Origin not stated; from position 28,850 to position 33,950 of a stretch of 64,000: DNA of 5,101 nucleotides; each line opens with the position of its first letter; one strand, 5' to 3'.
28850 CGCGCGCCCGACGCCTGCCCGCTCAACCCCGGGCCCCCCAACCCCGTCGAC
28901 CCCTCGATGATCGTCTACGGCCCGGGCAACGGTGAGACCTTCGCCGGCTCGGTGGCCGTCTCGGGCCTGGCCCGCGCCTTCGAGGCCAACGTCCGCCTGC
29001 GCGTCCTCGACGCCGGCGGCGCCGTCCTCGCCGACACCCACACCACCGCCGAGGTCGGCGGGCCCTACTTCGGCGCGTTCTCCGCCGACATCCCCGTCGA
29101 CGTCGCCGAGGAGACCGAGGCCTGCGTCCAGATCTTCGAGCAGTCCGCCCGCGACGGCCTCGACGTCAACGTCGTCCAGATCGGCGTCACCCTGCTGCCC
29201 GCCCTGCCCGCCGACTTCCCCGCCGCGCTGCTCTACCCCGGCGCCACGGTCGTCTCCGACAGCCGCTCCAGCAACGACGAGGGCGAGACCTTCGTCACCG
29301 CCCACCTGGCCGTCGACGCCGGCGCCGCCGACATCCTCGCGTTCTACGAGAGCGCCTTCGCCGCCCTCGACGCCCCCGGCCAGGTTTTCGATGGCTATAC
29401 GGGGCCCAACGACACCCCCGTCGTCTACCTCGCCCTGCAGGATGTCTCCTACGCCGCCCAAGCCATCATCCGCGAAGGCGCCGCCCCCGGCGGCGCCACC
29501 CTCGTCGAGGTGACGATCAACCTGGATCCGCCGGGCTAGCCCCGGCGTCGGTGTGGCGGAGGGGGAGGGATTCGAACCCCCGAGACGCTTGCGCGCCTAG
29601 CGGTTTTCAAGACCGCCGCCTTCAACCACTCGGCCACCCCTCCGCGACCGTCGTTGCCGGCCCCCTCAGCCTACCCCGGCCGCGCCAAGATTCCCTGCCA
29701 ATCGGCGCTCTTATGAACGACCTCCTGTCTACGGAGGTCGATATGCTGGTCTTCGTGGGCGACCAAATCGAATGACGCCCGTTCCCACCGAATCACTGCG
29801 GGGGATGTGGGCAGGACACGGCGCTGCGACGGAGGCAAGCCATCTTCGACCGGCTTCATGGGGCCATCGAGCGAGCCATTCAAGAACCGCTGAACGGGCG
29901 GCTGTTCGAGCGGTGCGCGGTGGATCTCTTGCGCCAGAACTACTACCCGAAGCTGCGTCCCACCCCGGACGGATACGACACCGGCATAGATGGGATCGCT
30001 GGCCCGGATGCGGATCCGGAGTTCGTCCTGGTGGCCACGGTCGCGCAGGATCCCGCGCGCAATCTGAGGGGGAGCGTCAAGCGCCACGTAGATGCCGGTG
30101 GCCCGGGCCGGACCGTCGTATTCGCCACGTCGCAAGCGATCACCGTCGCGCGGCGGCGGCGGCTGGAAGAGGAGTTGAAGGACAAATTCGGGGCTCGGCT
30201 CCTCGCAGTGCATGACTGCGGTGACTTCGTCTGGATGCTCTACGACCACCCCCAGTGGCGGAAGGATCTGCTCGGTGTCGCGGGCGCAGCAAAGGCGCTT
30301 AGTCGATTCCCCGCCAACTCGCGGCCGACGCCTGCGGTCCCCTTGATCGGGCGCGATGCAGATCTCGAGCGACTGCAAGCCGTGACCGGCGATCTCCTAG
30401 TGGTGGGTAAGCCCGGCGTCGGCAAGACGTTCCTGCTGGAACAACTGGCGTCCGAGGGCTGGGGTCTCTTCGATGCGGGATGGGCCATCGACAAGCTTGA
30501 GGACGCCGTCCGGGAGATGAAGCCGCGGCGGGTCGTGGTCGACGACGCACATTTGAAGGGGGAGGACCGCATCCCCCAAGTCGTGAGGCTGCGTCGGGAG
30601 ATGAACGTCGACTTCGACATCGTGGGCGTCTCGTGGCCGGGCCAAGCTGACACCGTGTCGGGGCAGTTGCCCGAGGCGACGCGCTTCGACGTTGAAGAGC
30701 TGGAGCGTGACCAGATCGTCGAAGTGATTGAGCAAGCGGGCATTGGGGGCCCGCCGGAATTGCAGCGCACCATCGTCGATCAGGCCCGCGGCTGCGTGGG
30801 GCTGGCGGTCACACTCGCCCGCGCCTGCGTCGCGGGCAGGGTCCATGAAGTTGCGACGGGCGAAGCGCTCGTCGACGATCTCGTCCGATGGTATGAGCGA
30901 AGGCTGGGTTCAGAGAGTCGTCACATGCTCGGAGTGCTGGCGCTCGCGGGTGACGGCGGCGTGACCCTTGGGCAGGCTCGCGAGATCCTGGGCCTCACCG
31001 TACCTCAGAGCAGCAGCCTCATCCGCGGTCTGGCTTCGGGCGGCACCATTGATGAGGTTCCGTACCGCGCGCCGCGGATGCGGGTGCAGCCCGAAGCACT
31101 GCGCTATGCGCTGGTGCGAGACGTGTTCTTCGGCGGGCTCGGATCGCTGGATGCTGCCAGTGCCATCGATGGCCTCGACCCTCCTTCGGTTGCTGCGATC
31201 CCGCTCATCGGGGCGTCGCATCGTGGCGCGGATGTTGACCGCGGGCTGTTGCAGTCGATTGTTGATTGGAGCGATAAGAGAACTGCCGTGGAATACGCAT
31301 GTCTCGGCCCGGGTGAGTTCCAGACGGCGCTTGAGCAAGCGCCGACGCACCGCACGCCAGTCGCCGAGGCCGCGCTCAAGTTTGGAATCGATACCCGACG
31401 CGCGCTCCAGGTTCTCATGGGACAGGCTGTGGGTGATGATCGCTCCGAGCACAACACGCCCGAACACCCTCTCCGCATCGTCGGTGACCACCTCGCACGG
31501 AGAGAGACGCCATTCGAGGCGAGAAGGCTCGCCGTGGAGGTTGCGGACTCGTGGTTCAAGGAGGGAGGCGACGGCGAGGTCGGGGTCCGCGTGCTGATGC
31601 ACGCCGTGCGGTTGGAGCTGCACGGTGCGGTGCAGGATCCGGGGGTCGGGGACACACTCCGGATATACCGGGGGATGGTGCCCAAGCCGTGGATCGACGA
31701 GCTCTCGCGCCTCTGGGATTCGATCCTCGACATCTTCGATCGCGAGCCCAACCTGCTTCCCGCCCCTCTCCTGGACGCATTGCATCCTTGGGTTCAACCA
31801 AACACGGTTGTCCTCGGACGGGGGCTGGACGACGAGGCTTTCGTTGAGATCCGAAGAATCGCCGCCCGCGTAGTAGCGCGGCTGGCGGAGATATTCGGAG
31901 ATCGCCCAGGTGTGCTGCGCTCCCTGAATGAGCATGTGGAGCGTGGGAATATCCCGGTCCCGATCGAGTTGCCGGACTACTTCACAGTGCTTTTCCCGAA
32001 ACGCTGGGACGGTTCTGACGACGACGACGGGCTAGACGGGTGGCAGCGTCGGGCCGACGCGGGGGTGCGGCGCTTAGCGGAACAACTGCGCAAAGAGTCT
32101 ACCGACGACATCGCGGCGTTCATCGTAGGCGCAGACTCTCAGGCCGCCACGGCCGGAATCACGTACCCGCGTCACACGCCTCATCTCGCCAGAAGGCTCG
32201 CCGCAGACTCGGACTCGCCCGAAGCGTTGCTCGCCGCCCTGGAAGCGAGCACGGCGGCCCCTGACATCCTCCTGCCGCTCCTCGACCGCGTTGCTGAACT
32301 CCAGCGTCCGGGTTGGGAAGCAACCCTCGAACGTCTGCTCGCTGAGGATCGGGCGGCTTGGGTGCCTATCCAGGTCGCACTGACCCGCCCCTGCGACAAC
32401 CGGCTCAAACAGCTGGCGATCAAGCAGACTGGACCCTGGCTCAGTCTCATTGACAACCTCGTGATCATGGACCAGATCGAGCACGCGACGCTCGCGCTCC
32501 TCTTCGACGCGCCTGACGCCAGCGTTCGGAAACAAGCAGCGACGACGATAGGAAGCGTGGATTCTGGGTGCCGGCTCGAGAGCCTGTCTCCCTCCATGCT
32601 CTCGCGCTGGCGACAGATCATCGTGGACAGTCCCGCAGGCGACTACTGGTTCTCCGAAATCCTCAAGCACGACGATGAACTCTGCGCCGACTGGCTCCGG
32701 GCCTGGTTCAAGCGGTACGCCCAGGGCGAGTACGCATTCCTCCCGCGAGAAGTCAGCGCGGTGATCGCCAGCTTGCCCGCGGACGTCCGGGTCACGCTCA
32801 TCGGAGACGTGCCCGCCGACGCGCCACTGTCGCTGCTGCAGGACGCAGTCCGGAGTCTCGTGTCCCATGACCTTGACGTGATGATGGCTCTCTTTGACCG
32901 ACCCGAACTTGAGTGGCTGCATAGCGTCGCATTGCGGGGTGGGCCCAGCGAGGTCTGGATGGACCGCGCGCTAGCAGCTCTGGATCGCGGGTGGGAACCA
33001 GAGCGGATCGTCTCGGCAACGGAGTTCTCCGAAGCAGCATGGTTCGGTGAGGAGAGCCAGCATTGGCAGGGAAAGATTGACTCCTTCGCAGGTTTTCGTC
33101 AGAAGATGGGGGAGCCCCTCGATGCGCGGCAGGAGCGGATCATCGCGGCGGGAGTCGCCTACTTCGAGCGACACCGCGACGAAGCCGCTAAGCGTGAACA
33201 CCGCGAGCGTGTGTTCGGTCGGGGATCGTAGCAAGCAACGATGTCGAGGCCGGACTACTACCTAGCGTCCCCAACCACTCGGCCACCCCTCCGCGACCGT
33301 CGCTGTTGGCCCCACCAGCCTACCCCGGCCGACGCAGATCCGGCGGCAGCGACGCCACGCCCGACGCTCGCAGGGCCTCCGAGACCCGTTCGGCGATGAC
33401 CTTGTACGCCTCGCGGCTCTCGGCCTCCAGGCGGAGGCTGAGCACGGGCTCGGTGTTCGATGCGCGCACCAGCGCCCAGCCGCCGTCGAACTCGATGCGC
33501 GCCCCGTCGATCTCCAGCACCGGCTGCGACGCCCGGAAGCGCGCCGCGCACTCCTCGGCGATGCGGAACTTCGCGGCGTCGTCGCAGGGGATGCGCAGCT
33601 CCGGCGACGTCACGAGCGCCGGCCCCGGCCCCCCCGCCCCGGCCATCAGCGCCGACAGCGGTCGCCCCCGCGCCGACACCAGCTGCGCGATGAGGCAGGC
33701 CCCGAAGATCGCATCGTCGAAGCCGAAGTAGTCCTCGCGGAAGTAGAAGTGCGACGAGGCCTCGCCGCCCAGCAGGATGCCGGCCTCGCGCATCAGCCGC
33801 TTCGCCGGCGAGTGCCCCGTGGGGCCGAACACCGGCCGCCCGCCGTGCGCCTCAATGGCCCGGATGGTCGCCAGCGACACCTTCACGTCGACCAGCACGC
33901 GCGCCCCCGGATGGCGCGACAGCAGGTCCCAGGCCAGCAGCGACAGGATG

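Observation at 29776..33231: Island cargo: at least 1100-aa protein with Mrr-like nuclease, P-loop NTPase and long helical C-terminus. Candidate single-gene antiviral STAND (Avs-like) system, or a novel one.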

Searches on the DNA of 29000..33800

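Call 112: search_rna_families(source=window, start=29000, end=33800, threshold=gathering)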
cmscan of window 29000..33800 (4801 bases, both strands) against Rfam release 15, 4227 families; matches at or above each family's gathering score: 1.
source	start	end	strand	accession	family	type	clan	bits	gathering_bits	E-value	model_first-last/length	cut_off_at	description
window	29557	29643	-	RF00005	tRNA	Gene; tRNA;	CL00001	60.2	29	1.2e-11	1-71/71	no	tRNA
